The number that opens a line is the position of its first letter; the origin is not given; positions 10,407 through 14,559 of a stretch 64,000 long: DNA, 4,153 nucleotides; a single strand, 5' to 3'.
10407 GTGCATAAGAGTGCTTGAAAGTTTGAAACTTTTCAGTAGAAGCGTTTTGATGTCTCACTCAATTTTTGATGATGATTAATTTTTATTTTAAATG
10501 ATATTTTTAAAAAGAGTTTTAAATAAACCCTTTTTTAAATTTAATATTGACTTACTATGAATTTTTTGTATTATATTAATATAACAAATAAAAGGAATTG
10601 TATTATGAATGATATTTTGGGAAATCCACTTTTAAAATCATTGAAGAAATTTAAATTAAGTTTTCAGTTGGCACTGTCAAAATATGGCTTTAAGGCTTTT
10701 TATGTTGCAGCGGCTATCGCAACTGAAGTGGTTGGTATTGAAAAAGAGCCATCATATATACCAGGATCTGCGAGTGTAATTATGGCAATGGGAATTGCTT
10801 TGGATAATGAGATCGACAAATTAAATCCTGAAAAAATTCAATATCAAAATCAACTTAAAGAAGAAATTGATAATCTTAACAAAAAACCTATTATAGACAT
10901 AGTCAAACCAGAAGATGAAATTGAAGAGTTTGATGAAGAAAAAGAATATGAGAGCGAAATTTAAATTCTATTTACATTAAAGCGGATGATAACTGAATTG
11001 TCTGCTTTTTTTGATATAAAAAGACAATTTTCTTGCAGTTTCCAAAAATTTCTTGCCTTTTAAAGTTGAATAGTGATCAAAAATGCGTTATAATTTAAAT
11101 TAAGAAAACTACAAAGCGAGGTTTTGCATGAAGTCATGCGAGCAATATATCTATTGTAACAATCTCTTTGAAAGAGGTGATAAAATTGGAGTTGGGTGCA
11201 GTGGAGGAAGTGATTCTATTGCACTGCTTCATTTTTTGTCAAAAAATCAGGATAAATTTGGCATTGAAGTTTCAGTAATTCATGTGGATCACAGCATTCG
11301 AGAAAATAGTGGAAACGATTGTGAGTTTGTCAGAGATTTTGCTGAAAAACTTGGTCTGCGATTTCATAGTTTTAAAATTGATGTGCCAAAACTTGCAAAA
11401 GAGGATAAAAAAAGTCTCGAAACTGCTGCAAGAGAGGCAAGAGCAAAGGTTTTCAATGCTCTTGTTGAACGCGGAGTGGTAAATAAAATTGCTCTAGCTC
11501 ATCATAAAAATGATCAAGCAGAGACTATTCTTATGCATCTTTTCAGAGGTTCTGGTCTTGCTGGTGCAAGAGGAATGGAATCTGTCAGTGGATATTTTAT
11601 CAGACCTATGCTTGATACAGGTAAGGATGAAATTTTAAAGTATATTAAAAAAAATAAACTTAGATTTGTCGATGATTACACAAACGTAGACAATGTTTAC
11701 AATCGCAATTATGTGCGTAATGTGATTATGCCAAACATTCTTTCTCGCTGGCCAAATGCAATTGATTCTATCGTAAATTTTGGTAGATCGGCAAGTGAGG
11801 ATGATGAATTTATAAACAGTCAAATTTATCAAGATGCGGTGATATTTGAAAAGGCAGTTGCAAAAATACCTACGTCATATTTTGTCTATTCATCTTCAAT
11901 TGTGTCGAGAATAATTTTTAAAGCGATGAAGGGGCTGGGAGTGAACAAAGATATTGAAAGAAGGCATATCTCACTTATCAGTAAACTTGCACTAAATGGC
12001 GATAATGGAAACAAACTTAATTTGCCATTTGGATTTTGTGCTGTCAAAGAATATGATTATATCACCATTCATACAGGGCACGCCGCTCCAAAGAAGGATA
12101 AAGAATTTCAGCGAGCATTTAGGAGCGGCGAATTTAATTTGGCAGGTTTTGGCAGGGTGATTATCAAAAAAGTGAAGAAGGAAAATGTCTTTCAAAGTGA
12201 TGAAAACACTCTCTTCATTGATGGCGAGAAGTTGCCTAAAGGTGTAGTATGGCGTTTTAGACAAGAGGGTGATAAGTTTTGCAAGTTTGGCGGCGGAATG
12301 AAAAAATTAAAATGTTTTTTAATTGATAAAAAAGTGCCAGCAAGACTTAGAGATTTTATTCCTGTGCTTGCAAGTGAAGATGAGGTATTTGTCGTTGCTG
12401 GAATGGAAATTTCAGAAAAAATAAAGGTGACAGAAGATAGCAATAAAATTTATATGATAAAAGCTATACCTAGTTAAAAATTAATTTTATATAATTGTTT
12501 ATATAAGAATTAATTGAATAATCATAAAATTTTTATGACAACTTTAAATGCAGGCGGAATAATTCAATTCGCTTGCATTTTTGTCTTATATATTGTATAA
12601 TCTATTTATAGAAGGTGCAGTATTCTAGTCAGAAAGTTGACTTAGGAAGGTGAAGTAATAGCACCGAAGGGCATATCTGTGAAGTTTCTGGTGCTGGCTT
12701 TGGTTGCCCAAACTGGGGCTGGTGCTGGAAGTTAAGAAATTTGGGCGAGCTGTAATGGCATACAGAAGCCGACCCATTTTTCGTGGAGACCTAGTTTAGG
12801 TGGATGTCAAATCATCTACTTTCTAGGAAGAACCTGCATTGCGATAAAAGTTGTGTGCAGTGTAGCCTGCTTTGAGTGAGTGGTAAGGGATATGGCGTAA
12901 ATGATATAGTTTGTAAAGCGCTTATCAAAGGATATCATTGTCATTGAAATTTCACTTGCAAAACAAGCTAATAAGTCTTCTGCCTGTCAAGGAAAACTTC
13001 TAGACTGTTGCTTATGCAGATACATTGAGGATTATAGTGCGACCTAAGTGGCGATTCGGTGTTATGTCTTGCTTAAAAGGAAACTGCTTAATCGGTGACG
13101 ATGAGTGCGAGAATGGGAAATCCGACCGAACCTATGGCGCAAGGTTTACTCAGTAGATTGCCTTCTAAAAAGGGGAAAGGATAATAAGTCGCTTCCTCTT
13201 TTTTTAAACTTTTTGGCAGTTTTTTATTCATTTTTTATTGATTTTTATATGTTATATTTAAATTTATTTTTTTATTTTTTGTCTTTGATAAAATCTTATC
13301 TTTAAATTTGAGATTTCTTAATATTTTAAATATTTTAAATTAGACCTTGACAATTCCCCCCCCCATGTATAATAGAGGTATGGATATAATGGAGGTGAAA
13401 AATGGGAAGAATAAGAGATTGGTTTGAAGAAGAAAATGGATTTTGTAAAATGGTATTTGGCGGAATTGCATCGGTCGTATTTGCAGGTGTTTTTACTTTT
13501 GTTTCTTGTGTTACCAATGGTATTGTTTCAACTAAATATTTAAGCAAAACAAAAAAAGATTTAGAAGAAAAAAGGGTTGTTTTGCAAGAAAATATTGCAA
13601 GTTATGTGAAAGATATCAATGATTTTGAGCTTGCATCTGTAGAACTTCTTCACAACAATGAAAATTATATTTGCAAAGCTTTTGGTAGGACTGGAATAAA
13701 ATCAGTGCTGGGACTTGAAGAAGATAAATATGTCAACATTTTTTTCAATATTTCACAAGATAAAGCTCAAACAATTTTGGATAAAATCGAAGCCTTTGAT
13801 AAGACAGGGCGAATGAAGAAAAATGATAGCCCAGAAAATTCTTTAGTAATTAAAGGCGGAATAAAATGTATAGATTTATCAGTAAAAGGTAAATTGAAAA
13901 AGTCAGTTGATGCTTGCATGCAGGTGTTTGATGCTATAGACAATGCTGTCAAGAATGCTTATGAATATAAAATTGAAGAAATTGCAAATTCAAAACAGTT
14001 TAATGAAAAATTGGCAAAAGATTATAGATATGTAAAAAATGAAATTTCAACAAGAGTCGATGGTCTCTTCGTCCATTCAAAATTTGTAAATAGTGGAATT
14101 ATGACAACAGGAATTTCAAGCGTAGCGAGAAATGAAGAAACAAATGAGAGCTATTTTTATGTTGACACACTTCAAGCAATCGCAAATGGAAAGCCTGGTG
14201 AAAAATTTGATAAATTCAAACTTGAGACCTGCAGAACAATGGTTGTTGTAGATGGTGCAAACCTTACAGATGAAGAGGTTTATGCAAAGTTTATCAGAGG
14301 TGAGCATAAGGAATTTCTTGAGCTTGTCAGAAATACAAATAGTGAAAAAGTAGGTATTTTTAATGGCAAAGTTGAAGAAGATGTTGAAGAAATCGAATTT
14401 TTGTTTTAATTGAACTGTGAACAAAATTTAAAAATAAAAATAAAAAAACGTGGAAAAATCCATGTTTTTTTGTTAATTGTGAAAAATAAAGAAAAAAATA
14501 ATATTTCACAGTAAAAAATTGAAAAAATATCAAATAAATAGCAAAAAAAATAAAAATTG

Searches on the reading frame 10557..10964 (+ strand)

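Call 11: search_protein_families(library=pfam, proteins=[window:10557-10964:+], max_evalue=0.01)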
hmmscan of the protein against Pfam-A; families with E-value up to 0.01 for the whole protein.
window:10557-10964:+ (135 aa): 1 family
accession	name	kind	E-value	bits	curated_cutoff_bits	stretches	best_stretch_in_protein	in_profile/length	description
PF20648.2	DUF6809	-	0.0044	18.2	27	0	82-132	22-72/85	Family of unknown function (DUF6809)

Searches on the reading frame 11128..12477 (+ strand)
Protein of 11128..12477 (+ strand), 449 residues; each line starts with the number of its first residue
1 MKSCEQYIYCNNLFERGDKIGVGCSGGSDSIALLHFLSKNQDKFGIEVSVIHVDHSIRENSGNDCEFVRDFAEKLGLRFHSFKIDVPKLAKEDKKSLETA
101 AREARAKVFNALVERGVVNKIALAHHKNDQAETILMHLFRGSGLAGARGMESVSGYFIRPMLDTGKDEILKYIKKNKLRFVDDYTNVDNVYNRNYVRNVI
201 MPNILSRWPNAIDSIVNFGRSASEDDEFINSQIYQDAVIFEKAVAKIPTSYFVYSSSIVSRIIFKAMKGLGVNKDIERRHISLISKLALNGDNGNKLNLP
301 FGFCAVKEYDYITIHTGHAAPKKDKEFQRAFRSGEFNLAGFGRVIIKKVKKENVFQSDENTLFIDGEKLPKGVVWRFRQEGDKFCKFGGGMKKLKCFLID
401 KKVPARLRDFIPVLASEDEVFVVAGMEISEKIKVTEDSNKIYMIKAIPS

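Call 11: search_protein_families(library=pfam, proteins=[window:11128-12477:+], max_evalue=0.01)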
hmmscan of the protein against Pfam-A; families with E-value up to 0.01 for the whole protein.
window:11128-12477:+ (449 aa): 3 families
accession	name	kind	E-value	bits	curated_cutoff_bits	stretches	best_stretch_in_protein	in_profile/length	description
PF01171.26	ATP_bind_3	-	5.3e-52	176.6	27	1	20-198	2-181/182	PP-loop family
PF11734.13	TilS_C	-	4.9e-12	45.5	22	1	374-441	2-70/74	TilS substrate C-terminal domain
PF01507.26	PAPS_reduct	-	0.0002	21.8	22.5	1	22-84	4-60/175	Phosphoadenosine phosphosulfate reductase domain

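Call 73: find_encoding_contigs(protein=window:11128-12477:+, flank=2500, max_places=10)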
Protein window:11128-12477:+ (449 aa): no gene with exactly this product is on record in the collection.

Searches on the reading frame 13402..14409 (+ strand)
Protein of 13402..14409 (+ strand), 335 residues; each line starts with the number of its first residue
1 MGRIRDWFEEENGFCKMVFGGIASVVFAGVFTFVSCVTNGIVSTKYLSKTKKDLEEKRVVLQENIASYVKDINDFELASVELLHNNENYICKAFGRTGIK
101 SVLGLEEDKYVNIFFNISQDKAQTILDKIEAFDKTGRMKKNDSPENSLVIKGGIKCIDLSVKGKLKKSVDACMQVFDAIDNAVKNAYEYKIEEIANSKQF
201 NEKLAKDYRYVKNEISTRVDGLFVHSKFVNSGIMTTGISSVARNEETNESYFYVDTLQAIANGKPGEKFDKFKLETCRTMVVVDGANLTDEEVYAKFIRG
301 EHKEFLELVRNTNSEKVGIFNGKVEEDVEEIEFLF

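Call 11: search_protein_families(library=pfam, proteins=[window:13402-14409:+], max_evalue=0.01)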
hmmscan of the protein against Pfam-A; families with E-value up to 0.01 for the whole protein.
window:13402-14409:+ (335 aa): 0 families

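Call 12: find_encoding_contigs(protein=window:13402-14409:+, flank=3000, max_places=10)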
Protein window:13402-14409:+ (335 aa): no gene with exactly this product is on record in the collection.

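Call 14: find_homologous_proteins(query=window:13402-14409:+)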
Query window:13402-14409:+ (335 aa): 6 proteins with E <= 0.001 among 1809 candidates.
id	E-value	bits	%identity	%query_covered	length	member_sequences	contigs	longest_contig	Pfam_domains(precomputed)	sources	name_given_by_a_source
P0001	3.8e-124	432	66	95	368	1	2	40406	-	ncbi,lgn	-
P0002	2.1e-122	426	63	96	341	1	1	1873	-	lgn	-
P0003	3.6e-119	416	99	57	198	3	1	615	-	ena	-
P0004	2.2e-59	219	40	94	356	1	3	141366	-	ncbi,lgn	-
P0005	1.9e-47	180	38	93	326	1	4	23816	-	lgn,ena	-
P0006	1.2e-27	115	97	18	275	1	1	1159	-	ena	-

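Call 15: find_encoding_contigs(protein=P0001, flank=4000, max_places=5)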
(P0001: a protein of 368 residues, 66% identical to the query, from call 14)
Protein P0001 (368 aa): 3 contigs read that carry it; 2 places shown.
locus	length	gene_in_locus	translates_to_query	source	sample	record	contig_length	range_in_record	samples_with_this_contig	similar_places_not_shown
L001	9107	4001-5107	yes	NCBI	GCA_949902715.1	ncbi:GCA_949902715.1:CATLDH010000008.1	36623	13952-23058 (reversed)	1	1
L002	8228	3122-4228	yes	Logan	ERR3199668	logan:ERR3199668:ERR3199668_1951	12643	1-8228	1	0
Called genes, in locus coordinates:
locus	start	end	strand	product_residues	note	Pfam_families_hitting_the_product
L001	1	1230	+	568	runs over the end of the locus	PF07136:DUF1385 (weak), PF01170:UPF0020 (weak), PF03602:Cons_hypoth95, PF05175:MTS, PF06325:PrmA, PF07669:Eco57I (weak), PF13649:Methyltransf_25, PF13847:Methyltransf_31, +4 more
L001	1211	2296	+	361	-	PF03462:PCRF, PF00472:RF-1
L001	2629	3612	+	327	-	PF01368:DHH, PF02272:DHHA1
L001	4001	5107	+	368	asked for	-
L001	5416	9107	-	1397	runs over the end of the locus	-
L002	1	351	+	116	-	?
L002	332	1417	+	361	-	PF03462:PCRF, PF00472:RF-1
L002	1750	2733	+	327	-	PF01368:DHH, PF02272:DHHA1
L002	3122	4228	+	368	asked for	-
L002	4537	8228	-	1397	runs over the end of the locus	-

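Call 16: find_encoding_contigs(protein=P0004, flank=4000, max_places=5)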
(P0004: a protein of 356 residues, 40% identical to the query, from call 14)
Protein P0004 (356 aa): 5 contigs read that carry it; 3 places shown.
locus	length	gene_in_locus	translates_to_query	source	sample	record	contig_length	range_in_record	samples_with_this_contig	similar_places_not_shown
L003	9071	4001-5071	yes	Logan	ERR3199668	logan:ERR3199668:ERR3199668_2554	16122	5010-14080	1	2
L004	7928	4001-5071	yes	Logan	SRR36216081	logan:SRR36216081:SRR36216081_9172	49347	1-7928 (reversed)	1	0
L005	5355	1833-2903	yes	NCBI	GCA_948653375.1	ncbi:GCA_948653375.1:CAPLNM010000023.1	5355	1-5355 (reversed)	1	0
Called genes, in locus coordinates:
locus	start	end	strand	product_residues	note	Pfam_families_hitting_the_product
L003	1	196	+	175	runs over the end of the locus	-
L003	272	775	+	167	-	-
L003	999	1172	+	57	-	-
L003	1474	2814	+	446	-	PF01171:ATP_bind_3, PF11734:TilS_C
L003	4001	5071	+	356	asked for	-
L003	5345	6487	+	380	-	-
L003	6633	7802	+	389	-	-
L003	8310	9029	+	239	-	-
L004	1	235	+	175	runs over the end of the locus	-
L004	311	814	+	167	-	-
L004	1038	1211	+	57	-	-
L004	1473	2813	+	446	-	PF01171:ATP_bind_3, PF11734:TilS_C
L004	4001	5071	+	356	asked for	-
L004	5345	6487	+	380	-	-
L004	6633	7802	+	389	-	-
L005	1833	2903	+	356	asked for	-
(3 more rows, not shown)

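Call 17: find_encoding_contigs(protein=P0006, flank=4000, max_places=5)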
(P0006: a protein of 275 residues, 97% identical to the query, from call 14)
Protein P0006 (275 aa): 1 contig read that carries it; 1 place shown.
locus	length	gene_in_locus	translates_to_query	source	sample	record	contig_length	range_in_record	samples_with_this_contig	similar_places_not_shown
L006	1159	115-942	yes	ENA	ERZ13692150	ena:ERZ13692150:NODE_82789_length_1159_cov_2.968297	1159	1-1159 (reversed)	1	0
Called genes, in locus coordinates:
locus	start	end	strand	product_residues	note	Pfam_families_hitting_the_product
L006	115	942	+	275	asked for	-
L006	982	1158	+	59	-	?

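Call 31: find_encoding_contigs(protein=P0005, flank=3000, max_places=10)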
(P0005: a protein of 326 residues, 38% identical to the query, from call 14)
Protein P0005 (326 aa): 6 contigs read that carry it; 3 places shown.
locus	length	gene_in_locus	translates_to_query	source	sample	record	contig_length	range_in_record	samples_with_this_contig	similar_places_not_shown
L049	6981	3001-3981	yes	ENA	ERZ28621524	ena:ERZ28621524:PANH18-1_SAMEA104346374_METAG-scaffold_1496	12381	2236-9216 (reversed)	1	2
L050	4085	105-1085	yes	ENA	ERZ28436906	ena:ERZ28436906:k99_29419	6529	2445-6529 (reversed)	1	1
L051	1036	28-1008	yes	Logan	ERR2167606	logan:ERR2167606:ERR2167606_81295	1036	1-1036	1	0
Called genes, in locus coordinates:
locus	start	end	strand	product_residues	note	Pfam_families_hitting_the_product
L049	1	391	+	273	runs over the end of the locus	-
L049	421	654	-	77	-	-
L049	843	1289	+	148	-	PF01957:NfeD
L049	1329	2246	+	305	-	PF01145:Band_7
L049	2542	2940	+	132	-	-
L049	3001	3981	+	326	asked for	-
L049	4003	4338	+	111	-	-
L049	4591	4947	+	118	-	PF01205:Impact_N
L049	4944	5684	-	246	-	-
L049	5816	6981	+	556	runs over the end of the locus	PF03485:Arg_tRNA_synt_N, PF00750:tRNA-synt_1d, PF05746:DALR_1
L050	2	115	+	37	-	?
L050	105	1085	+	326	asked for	-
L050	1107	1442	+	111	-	-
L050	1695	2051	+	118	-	PF01205:Impact_N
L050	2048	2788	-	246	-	-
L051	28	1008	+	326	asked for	-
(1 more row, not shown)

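Call 32: find_encoding_contigs(protein=P0002, flank=3000, max_places=10)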
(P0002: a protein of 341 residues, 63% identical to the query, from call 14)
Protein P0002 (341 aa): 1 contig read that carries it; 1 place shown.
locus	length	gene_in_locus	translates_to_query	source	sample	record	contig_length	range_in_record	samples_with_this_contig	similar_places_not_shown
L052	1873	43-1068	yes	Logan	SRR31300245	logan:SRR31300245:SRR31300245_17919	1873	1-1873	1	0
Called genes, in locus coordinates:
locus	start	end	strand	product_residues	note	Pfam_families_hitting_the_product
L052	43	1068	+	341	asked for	-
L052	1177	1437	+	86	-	-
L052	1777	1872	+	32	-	?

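Call 43: find_encoding_contigs(protein=P0003, flank=3000)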
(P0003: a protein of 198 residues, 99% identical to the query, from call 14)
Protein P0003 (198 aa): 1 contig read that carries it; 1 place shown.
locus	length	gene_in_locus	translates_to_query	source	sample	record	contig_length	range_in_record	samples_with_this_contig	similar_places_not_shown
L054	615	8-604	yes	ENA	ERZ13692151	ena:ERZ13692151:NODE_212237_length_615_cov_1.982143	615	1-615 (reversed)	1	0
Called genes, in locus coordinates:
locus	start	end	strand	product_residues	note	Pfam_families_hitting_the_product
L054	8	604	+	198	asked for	-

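Call 54: search_protein_families(library=ncbifam, proteins=[window:13402-14409:+], max_evalue=0.01)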
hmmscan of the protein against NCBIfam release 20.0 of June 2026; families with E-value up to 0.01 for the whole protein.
window:13402-14409:+ (335 aa): 0 families

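Call 57: predict_structure(alignment_id=A1)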
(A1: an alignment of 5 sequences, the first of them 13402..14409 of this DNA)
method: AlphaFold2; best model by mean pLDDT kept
length: 335 residues; sequences in the alignment: 5
mean_pLDDT: 67.7   pTM: 0.69
mean pLDDT of the five models: 67.7, 64.6, 62.1, 56.7, 53.3
residues with pLDDT >= 90: 41; 70-90: 128; 50-70: 84; < 50: 82
segments of 3 or more residues with pLDDT < 50: 1-24, 26-29, 138-159, 212-226, 267-270, 328-335
pLDDT, mean of each block of 10 residues (from residue 1): 45 42 47 51 61 75 81 76 75 82 71 90 80 56 42 40 62 80 89 87 76 39 46 76 92 78 51 69 92 92 81 60 63 44
secondary structure, 60 per line:
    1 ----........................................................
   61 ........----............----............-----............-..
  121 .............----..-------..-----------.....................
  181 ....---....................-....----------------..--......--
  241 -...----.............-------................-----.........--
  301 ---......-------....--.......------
elements in order: H5-68 E73-84 E89-100 E106-117 H119-133 H160-184 E188-196 H197-207 H209-212 E233-238 E242-244 E249-261 E272-284 H290-298 E304-309 E317-320 E323-329

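Call 59: fold_search(model_id=the predicted structure, library=pdb)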
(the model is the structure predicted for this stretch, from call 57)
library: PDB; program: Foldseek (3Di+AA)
matches with E <= 10: 877; with E <= 0.001: 0
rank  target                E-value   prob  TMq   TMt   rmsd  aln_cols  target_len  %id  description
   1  1q47_B                5.5e-02  0.11  0.13  0.10  20.2       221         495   13  Structure of the Semaphorin 3A Receptor-Binding Module (released 2004-08-03)
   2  3ub1_A                1.3e-01  0.07  0.13  0.15  20.1       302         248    9  Ntf2 like protein involved in plasmid conjugation (released 2012-02-08)
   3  6o1t_A                1.5e-01  0.15  0.14  0.22  23.1       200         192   12  BOVINE SALIVARY PROTEIN FORM 30B WITH OLEIC ACID (released 2019-03-13)
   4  6rw8_A                1.9e-01  0.23  0.19  0.04  11.0       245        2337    7  Cryo-EM structure of Xenorhabdus nematophila XptA1 (released 2019-10-23)
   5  4gz8_A                1.9e-01  0.06  0.13  0.09  16.6       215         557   12  Mouse Semaphorin 3A, domains Sema-PSI-IG (released 2012-10-17)
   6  3ehc_D                3.2e-01  0.21  0.12  0.25   4.7        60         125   18  Crystal structure of a snoal-like polyketide cyclase (atu3018) from agrobacterium tumefaciens str. c58 at 2.12 A resol (released 2008-09-23)
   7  7bwu_B                3.2e-01  0.06  0.17  0.14  17.7       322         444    6  Restructuring hemagglutinin-neuraminidase (HN) of Newcastle disease virus produced from Oryza sativa (released 2021-04-21)
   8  3qef_A                3.4e-01  0.16  0.16  0.18  11.2       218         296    8  The structure and function of an arabinan-specific alpha-1,2-arabinofuranosidase identified from screening the activit (released 2011-02-16)
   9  3ehc_B                4.2e-01  0.20  0.12  0.25   4.7        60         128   18  Crystal structure of a snoal-like polyketide cyclase (atu3018) from agrobacterium tumefaciens str. c58 at 2.12 A resol (released 2008-09-23)
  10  6q50                  4.2e-01  0.06  0.18  0.19  21.4       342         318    5  Structure of MPT-4, a mannose phosphorylase from Leishmania mexicana, in complex with phosphate ion (released 2019-09-25)
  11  3ex9                  4.5e-01  0.41  0.15  0.29   4.3        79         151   15  Crystal structure of PhzA/B from Burkholderia cepacia R18194 crystallized in C2221 (released 2008-12-30)
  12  8ow1_PP               4.5e-01  0.03  0.10  0.12  22.2       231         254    7  Cryo-EM structure of the yeast Inner kinetochore bound to a CENP-A nucleosome. (released 2023-08-09)
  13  6q0v_C                4.7e-01  0.28  0.18  0.28   8.7       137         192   12  Structure of DDB1-DDA1-DCAF15 complex bound to tasisulam and RBM39 (released 2019-11-13)
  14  6d34_B                5.0e-01  0.15  0.11  0.23   5.3        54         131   11  Apo Crystal Structure of TerC, a Terfestatin Biosynthesis Enzyme (released 2018-06-13)
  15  6o1t_B                5.0e-01  0.08  0.14  0.21  23.2       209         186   11  BOVINE SALIVARY PROTEIN FORM 30B WITH OLEIC ACID (released 2019-03-13)
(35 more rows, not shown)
